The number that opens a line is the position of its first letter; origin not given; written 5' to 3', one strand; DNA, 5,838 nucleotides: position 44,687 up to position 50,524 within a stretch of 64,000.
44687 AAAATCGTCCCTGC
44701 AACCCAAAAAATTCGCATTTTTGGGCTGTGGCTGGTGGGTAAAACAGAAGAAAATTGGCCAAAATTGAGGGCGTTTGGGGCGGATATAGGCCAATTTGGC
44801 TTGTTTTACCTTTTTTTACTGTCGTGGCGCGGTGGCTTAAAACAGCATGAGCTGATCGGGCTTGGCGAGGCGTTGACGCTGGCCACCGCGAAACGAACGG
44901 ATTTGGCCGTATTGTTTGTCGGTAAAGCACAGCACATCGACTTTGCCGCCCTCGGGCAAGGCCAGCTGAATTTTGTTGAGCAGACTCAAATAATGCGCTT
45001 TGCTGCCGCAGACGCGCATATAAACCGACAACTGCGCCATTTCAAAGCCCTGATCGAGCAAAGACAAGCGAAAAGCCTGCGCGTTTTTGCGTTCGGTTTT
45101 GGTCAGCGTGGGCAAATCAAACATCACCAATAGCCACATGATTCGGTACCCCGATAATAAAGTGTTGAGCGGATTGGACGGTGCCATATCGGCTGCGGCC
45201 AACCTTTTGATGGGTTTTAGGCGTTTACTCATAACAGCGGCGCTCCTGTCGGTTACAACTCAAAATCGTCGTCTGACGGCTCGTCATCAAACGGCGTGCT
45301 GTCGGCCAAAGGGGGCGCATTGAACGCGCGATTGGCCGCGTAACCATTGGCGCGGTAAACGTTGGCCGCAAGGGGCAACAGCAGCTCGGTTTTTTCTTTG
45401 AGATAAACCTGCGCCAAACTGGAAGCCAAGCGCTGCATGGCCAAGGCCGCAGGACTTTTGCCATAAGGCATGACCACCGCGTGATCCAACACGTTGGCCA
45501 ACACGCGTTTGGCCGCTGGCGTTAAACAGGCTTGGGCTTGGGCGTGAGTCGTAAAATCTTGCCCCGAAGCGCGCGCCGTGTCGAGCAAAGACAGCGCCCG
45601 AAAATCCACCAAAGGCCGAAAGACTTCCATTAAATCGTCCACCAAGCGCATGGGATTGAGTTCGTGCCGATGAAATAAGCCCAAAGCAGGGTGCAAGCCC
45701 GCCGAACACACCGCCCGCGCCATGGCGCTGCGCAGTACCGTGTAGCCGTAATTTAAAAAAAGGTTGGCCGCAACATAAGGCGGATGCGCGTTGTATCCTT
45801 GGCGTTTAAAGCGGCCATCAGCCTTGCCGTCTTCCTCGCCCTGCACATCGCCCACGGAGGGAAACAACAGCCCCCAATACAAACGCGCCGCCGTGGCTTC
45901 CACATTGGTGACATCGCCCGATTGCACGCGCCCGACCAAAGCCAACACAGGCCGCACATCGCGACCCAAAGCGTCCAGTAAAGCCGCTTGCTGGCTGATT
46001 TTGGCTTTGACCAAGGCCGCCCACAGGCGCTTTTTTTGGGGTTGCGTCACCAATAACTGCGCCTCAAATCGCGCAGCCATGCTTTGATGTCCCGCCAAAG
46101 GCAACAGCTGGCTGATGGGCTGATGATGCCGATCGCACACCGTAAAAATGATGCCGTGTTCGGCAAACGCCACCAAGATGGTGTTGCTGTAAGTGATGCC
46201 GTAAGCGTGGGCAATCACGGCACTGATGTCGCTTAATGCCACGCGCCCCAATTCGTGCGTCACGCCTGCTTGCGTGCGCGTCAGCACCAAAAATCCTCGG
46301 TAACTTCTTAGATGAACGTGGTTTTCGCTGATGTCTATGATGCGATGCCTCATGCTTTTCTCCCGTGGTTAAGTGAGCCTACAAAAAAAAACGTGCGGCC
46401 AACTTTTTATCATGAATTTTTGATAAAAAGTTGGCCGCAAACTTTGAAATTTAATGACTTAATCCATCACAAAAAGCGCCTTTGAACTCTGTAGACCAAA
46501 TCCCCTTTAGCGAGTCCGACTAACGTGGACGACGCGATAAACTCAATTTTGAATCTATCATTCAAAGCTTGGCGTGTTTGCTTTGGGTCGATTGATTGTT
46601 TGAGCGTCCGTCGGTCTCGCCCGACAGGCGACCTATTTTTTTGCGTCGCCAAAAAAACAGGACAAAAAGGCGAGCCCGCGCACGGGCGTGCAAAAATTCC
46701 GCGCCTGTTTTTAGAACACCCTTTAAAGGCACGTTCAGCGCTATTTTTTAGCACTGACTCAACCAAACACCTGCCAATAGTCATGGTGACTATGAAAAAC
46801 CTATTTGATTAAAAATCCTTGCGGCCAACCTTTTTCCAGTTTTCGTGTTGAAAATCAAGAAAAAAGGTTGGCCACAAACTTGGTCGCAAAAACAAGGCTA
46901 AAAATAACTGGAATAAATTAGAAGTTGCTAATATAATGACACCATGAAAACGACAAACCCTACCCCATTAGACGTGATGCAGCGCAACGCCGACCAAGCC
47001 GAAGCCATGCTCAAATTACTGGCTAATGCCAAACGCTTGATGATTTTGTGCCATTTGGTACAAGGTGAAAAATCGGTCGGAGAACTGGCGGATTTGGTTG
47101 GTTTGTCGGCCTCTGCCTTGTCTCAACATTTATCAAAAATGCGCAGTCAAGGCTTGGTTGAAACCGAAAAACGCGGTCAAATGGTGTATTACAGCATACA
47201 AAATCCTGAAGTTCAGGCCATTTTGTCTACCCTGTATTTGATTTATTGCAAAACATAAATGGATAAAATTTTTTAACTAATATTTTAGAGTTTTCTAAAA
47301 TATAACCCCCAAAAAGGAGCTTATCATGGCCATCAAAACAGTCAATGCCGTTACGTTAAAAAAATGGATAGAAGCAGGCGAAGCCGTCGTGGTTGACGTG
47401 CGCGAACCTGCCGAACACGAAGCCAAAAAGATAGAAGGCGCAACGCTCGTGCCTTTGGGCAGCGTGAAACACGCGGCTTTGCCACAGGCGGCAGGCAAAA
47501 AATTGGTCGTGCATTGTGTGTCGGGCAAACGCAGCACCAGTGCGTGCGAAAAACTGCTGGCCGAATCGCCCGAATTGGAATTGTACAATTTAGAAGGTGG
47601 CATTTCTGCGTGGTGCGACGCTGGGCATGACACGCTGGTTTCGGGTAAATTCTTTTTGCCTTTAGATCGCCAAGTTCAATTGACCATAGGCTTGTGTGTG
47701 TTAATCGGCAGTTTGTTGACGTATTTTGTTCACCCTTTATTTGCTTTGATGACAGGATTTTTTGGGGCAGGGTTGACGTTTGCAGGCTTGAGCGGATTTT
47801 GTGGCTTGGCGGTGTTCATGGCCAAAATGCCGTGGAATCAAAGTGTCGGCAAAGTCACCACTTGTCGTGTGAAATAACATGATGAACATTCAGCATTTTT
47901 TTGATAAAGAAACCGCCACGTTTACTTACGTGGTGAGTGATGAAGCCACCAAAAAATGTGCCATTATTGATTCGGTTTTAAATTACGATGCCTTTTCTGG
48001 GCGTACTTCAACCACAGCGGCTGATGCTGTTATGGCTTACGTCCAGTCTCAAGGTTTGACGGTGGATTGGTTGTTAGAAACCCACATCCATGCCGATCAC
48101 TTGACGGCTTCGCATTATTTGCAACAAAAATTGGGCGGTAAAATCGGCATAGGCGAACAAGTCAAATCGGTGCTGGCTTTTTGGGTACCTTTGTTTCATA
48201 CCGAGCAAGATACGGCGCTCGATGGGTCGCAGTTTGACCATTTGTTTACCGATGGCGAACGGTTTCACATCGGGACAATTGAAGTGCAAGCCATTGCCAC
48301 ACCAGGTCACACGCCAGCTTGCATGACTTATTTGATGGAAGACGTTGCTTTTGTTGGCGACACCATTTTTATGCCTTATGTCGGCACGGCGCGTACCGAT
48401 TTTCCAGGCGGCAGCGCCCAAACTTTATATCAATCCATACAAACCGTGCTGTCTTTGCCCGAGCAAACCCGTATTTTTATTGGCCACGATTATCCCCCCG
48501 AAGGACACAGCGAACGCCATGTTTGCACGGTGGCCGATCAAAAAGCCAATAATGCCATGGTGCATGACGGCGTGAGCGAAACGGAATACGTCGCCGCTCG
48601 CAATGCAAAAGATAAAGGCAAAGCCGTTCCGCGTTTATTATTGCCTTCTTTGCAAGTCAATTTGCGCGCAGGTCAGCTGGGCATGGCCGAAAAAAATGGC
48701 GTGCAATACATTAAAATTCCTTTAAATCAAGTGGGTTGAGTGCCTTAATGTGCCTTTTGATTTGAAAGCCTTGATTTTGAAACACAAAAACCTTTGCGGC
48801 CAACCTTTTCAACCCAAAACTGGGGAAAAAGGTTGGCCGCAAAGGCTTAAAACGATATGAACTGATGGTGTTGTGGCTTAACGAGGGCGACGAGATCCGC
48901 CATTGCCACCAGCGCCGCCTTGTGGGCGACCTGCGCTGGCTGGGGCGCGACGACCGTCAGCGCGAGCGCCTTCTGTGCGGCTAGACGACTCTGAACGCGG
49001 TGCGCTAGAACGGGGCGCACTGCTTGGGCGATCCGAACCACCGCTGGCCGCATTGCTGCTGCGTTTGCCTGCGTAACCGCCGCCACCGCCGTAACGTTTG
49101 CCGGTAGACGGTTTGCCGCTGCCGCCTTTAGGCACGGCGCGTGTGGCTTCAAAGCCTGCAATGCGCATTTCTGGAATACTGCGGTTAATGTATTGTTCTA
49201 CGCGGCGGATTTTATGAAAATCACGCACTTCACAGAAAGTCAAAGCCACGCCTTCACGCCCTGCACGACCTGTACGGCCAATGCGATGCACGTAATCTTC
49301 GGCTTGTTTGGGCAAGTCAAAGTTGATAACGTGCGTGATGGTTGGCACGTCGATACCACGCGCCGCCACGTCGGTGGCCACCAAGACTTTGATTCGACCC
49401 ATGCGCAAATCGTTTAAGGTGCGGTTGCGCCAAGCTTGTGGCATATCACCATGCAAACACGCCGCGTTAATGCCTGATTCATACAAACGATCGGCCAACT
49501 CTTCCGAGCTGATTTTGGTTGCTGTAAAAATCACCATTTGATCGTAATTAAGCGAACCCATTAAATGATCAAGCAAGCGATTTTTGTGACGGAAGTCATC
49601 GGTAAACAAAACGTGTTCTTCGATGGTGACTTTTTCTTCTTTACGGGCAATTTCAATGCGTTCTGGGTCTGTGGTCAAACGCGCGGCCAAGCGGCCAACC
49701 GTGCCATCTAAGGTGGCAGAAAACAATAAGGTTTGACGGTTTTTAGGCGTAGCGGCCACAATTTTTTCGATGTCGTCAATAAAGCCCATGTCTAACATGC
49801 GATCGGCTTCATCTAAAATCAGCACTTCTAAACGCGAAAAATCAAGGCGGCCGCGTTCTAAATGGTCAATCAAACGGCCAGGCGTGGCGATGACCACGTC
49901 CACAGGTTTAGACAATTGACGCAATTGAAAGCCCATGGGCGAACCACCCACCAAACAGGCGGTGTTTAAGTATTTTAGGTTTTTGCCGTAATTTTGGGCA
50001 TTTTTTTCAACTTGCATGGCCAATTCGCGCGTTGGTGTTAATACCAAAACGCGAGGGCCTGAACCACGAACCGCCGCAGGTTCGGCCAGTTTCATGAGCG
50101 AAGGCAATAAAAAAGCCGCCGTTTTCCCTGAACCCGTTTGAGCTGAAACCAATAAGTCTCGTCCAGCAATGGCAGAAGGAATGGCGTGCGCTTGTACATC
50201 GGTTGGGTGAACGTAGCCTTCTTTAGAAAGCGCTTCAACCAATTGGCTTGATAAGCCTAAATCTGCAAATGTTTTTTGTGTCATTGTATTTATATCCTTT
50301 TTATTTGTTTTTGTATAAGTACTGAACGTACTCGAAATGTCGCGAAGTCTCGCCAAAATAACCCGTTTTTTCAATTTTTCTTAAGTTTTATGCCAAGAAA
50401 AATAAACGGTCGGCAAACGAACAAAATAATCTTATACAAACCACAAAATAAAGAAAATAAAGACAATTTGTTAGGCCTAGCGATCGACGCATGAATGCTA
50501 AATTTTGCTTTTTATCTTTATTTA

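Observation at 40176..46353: Complete type II-C CRISPR-Cas locus with non-canonical layout (tracrRNA<- cas9-> array-> <-cas2 <-cas1)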

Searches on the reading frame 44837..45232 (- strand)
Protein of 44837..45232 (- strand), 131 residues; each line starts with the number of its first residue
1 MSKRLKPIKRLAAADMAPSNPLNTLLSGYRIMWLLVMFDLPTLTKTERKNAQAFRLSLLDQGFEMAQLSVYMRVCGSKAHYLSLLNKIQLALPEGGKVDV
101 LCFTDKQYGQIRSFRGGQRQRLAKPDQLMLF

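Call 9: search_protein_families(library=ncbifam, proteins=[window:44837-45232:-])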
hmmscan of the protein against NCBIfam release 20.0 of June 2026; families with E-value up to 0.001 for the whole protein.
window:44837-45232:- (131 aa): 1 family
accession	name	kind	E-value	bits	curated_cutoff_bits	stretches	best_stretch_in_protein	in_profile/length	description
TIGR01573.1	cas2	equivalog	6.3e-14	52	24.5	1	32-125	1-90/96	CRISPR-associated endonuclease Cas2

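Call 10: search_protein_families(library=pfam, proteins=[window:44837-45232:-])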
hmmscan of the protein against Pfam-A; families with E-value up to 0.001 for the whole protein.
window:44837-45232:- (131 aa): 2 families
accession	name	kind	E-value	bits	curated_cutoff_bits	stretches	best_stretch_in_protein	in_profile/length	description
PF09827.14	CRISPR_Cas2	-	1.2e-12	48.3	23.8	1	32-110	1-73/74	CRISPR associated protein Cas2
PF20803.2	PaaX_M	-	0.00097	19.6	24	0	32-90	7-62/83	PaaX protein central Cas2-like domain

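Call 22: find_encoding_contigs(protein=window:44837-45232:-, flank=10000, max_places=10)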
Protein window:44837-45232:- (131 aa): 4 contigs read that carry it; 4 places shown.
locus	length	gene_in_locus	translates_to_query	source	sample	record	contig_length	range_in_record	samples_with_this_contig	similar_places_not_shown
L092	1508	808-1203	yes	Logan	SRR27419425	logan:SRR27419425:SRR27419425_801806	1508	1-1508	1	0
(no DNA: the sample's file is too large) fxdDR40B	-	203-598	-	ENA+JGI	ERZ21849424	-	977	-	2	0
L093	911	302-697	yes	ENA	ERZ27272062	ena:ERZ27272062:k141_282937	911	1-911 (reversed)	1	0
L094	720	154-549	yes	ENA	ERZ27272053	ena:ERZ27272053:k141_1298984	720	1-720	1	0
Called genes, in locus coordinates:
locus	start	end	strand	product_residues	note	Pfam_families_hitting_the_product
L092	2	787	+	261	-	?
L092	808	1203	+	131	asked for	PF09827:CRISPR_Cas2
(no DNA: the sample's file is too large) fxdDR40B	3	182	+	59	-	?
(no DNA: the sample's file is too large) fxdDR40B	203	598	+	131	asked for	PF09827:CRISPR_Cas2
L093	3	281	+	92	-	?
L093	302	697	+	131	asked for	PF09827:CRISPR_Cas2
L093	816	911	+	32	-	?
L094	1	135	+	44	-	?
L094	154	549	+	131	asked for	PF09827:CRISPR_Cas2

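Call 64: search_protein_families(library=padloc, proteins=[window:44837-45232:-], max_evalue=0.01)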
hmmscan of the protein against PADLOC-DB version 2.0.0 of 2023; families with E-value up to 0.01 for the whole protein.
window:44837-45232:- (131 aa): 11 families
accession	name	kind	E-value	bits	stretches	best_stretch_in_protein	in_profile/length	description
PDLC02068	Cas2_II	-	9.3e-40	133.5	1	25-131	17-119/137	-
PDLC01459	Cas2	-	4.8e-26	89.3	1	29-131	3-105/105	"CAS-I,CAS-II,CAS-III,CAS-IV,CAS-V,CAS-VI; acquisition_2"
PDLC02072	Cas2_II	-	2.4e-25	86.6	1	28-98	2-72/72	-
PDLC02069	Cas2_II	-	8.3e-25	85.7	1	32-118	1-87/130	-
PDLC01591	Cas2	-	2.2e-22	77.4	1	32-122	1-91/101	"CAS-I,CAS-II,CAS-III,CAS-IV,CAS-V,CAS-VI; acquisition_2"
PDLC02073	Cas2_II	-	1.8e-16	58.3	1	29-74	3-48/49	-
PDLC00935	Cas2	-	1.7e-14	52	1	32-125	1-90/96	CRISPR-associated endonuclease Cas2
PDLC01649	Cas2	-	8.5e-14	49.7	1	32-108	1-70/70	"CAS-I,CAS-II,CAS-III,CAS-IV,CAS-V,CAS-VI; acquisition_2"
PDLC01251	Cas2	-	3.9e-12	44.3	1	32-118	1-79/84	"CAS-I,CAS-II,CAS-III,CAS-IV,CAS-V,CAS-VI; acquisition_2"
PDLC02071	Cas2_II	-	7.9e-11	39.9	1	37-120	1-84/97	-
PDLC01748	Cas2_IIIa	-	1.1e-05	23.9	1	32-98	1-60/88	-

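Call 66: find_related_loci(query=window:44840-45232:-, collection=metagenome_contigs, flank=6000)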
Query window:44840-45232:- (131 aa) in metagenome_contigs; peptide patterns used: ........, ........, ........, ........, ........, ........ (x = any residue, [..] = any of these).
294 stretches matched a pattern; 141 encode a relative of the query (tblastn E <= 1e-3); the best 80 are kept; 80 distinct loci.
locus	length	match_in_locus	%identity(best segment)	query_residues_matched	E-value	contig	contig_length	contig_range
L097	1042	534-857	61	25-131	4e-40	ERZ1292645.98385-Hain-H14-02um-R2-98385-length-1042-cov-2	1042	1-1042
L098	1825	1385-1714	59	22-131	1e-38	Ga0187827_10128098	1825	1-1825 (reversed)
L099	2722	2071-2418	59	18-131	1e-37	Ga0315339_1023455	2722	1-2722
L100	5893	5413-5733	58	25-131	1e-35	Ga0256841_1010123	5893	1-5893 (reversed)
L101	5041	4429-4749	56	25-131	2e-35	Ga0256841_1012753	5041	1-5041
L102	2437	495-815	59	26-131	3e-35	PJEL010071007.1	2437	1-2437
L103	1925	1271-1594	56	25-131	3e-35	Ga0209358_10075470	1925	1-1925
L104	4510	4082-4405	55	25-131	2e-35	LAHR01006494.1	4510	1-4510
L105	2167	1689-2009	56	26-131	8e-35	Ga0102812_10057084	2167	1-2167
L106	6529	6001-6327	56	24-131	6e-35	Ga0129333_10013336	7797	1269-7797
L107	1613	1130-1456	56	24-131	3e-35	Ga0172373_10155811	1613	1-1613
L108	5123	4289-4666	51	5-131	2e-34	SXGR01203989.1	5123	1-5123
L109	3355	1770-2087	55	26-130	5e-34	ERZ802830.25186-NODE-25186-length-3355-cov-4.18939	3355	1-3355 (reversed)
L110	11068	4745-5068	56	25-131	8e-34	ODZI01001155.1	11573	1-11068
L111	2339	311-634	56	25-131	7e-34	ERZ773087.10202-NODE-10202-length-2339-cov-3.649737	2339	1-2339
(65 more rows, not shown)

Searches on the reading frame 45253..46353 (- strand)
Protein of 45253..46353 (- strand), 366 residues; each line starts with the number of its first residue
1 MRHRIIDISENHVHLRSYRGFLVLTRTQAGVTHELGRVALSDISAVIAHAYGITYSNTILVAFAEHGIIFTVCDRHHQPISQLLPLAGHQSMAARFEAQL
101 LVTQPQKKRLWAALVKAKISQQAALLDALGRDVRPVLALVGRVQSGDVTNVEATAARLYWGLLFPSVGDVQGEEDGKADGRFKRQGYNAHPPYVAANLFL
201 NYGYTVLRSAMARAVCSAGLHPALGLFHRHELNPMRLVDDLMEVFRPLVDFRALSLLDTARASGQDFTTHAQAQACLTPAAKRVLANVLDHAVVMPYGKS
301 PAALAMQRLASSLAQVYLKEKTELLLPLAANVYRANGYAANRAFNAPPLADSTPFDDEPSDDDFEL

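Call 9: search_protein_families(library=ncbifam, proteins=[window:45253-46353:-])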
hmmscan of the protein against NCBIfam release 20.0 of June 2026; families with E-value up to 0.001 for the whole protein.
window:45253-46353:- (366 aa): 9 families
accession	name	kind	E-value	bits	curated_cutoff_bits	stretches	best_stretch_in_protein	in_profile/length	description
TIGR03639.1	cas1_NMENI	exception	1.5e-57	195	120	1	4-257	2-232/278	type II CRISPR-associated endonuclease Cas1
TIGR00287.1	cas1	equivalog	6.5e-25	87.9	71.7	1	34-289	26-285/327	CRISPR-associated endonuclease Cas1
NF049935.1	cas4g_cas1g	exception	4.4e-19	68.4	560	1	8-286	219-496/546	CRISPR-associated endonuclease Cas4g/Cas1g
TIGR04093.1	cas1_CYANO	exception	4.8e-17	61.9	385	1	19-285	16-284/334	type I-D CRISPR-associated endonuclease Cas1d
TIGR03640.1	cas1_DVULG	exception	2.3e-16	59.9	385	1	110-286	121-291/340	type I-C CRISPR-associated endonuclease Cas1c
TIGR03983.1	cas1_MYXAN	equivalog_domain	9.6e-14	51.1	358.05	1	100-285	116-296/347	type I-MYXAN CRISPR-associated endonuclease Cas1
TIGR03641.1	cas1_HMARI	exception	6.3e-07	29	304.1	1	180-288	168-276/324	type I-B CRISPR-associated endonuclease Cas1b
TIGR04329.1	cas1_PREFRAN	exception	3.6e-05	23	300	1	195-273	188-266/317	type V CRISPR-associated endonuclease Cas1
TIGR03638.1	cas1_ECOLI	exception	0.00093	18.5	215.6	0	195-242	171-216/269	type I-E CRISPR-associated endonuclease Cas1e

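Call 10: search_protein_families(library=pfam, proteins=[window:45253-46353:-])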
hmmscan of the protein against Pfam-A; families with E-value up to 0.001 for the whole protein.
window:45253-46353:- (366 aa): 1 family
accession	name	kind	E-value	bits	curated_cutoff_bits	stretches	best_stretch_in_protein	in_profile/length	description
PF01867.21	Cas_Cas1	-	4.1e-30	105.4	22.3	1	11-286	6-278/283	CRISPR associated protein Cas1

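Call 64: search_protein_families(library=padloc, proteins=[window:45253-46353:-], max_evalue=0.01)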
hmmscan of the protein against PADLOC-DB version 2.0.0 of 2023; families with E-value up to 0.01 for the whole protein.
window:45253-46353:- (366 aa): 28 families (the best 25 are shown)
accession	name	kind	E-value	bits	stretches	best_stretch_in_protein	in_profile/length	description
PDLC02061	Cas1_II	-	1.6e-84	281.7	1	1-335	30-311/335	-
PDLC00926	Cas1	-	4e-58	195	1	4-257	2-232/278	"CRISPR-associated endonuclease Cas1, subtype II/NMENI"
PDLC01333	Cas1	-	7.8e-58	194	1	13-293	10-250/270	"CAS-I,CAS-II,CAS-III,CAS-IV,CAS-V,CAS-VI; acquisition_1"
PDLC01248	Cas1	-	5.9e-46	155.2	1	28-316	25-286/289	"CAS-I,CAS-II,CAS-III,CAS-IV,CAS-V,CAS-VI; acquisition_1"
PDLC01449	Cas1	-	1.6e-37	127.3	1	37-291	29-249/285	"CAS-I,CAS-II,CAS-III,CAS-IV,CAS-V,CAS-VI; acquisition_1"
PDLC00928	Cas1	-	1.2e-35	121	1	29-287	24-278/315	Cas1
PDLC01741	Cas1_IIIa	-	1.6e-34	117.6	1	38-257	33-235/301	-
PDLC01608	Cas1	-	5.1e-31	106.2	1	19-287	7-272/276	"CAS-I,CAS-II,CAS-III,CAS-IV,CAS-V,CAS-VI; acquisition_1"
PDLC00927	Cas1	-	1.7e-25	87.9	1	34-289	26-285/327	CRISPR-associated endonuclease Cas1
PDLC01249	Cas1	-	8.7e-24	82.4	1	32-261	25-240/246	"CAS-I,CAS-II,CAS-III,CAS-IV,CAS-V,CAS-VI; acquisition_1"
PDLC02064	Cas1a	-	4.2e-21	73.8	1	6-260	4-232/277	-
PDLC01747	Cas1g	-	1.3e-20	71.5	1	32-287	219-474/523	-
PDLC02062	Cas1_II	-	1.7e-20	71.6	1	12-258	3-253/317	-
PDLC02063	Cas1_IIIb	-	4.1e-19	66.6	1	38-265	343-558/617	-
PDLC02025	Cas1d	-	1.4e-18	65.5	1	9-271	7-256/316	-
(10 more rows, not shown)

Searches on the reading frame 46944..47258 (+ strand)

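Call 30: search_protein_families(library=pfam, proteins=[window:46944-47258:+], max_evalue=0.01)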
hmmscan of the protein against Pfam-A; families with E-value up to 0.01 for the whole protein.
window:46944-47258:+ (104 aa): 21 families
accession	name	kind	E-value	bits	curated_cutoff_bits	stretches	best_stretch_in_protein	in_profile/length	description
PF01022.26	HTH_5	-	2.5e-14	53.3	22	1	30-73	3-46/47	Bacterial regulatory protein, arsR family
PF12840.13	HTH_20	-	8.9e-10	38.8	27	1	26-75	1-51/51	Helix-turn-helix domain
PF13412.12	HTH_24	-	8.3e-07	28.9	21.9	1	29-73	3-48/48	Winged helix-turn-helix DNA-binding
PF12802.13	MarR_2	-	1.7e-06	28.5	27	1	34-76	10-54/61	MarR family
PF13545.12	HTH_Crp_2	-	1e-05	25.8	27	1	46-78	26-57/70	Crp-like helix-turn-helix domain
PF25212.1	HVO_A0114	-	1.8e-05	24.9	27.6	1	18-80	12-74/84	HVO_A0114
PF01978.25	TrmB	-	9.1e-05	22.7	25.6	1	39-85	19-65/68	Sugar-specific transcriptional regulator TrmB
PF01638.23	HxlR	-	0.00012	22.3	20.8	1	31-78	7-55/91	HxlR-like helix-turn-helix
PF13518.12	HTH_28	-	0.00021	21.8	25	1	30-72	2-42/52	Helix-turn-helix domain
PF13463.12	HTH_27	-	0.00024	21.8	22.2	1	31-77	5-53/68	Winged helix DNA-binding domain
PF01325.25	Fe_dep_repress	-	0.0003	21.4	26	1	44-78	24-58/60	Iron dependent repressor, N-terminal DNA binding domain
PF09339.16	HTH_IclR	-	0.00035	20.7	22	1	34-75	8-51/52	IclR helix-turn-helix domain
PF24035.1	DUF7344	-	0.00055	20.7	27.8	0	24-52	2-30/76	Domain of unknown function (DUF7344)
PF24034.1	DUF7343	-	0.00058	20.1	27.6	1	26-78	2-54/62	Domain of unknown function (DUF7343)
PF02082.26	Rrf2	-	0.0012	19.4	30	1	40-76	21-57/132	Iron-dependent Transcriptional regulator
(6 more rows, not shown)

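Call 64: search_protein_families(library=padloc, proteins=[window:46944-47258:+], max_evalue=0.01)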
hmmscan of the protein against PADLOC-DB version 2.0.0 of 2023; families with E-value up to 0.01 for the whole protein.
window:46944-47258:+ (104 aa): 20 families
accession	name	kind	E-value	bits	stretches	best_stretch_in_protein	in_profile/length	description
PDLC01720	Csa3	-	1.1e-18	65.8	1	11-98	7-103/118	Csa3_1_CAS-I-II-III-IV-V-VI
PDLC01438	Csa3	-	1.5e-16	59.4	1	11-97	130-213/305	"CAS-I,CAS-II,CAS-III,CAS-IV,CAS-V,CAS-VI; associated_signaling"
PDLC01434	CasR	-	1.3e-08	32.9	1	30-82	129-181/191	"CAS-I,CAS-II,CAS-III,CAS-IV,CAS-V,CAS-VI; associated_signaling"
PDLC01848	CARF3--CARF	-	5.2e-08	30.8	1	25-79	133-184/197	-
PDLC01268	CasR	-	6.4e-08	30.8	1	29-83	124-174/179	"CAS-I,CAS-II,CAS-III,CAS-IV,CAS-V,CAS-VI; associated_signaling"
PDLC01044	Csa3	-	1.1e-06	26.7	1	23-83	130-184/194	Type I-A associated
PDLC01879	CARF3--CARF_TM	-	2.3e-06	25.4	1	8-85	144-209/222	-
PDLC04368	PDC-M05A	-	8.3e-06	23.8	1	29-87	14-74/201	-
PDLC01857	CARF3--CARF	-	9.4e-06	23.4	1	28-83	130-184/201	-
PDLC01849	CARF3--CARF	-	2.5e-05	22.1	1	25-76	134-185/197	-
PDLC01852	CARF3--CARF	-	4.5e-05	21.5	1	28-80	142-195/208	-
PDLC01850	CARF3--CARF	-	0.0001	20.3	1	12-81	129-198/209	-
PDLC01866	CARF3--CARF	-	0.00024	19.2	1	29-82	139-195/207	-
PDLC01858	CARF3--CARF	-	0.00045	18.2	1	27-81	142-196/204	-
PDLC01863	CARF3--CARF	-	0.0014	16.4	1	23-87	113-175/182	-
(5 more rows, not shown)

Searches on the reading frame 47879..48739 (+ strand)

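Call 30: search_protein_families(library=pfam, proteins=[window:47879-48739:+], max_evalue=0.01)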
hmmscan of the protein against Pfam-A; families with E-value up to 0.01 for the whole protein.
window:47879-48739:+ (286 aa): 2 families
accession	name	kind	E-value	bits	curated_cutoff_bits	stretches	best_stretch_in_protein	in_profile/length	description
PF00753.33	Lactamase_B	-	1e-16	61.9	22.7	1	14-203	6-196/196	Metallo-beta-lactamase superfamily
PF12706.13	Lactamase_B_2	-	0.00016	21.8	27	1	61-166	30-147/200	Beta-lactamase superfamily domain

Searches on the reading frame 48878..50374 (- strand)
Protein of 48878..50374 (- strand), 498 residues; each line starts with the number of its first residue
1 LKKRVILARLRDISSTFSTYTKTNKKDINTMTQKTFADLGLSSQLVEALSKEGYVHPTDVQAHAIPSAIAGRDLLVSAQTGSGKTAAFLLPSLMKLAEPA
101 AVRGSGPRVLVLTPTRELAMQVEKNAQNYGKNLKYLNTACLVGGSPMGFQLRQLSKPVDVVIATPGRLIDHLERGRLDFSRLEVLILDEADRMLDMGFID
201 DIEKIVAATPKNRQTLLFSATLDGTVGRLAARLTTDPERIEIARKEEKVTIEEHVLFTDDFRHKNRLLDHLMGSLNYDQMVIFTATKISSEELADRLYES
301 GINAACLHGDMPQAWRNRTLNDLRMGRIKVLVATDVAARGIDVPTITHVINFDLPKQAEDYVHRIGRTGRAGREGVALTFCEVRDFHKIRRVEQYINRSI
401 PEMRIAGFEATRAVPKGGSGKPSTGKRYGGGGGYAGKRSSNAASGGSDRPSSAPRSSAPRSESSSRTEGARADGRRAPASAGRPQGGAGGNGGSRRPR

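Call 30: search_protein_families(library=pfam, proteins=[window:48878-50374:-], max_evalue=0.01)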
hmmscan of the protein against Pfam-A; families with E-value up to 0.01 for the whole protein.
window:48878-50374:- (498 aa): 5 families
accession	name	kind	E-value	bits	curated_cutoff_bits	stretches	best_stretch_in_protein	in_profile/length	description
PF00270.35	DEAD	-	3.6e-50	170.4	26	1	58-225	1-163/167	DEAD/DEAH box helicase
PF00271.37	Helicase_C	-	3.8e-32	111.3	23.5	1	264-372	2-110/110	Helicase conserved C-terminal domain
PF04851.21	ResIII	-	2.1e-08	34.7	22.5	1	57-222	4-162/164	Type III restriction enzyme, res subunit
PF13604.12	AAA_30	-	0.0013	19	27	1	59-196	4-102/191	AAA domain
PF13245.12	AAA_19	-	0.0022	18.6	25.1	0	61-276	1-115/134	AAA domain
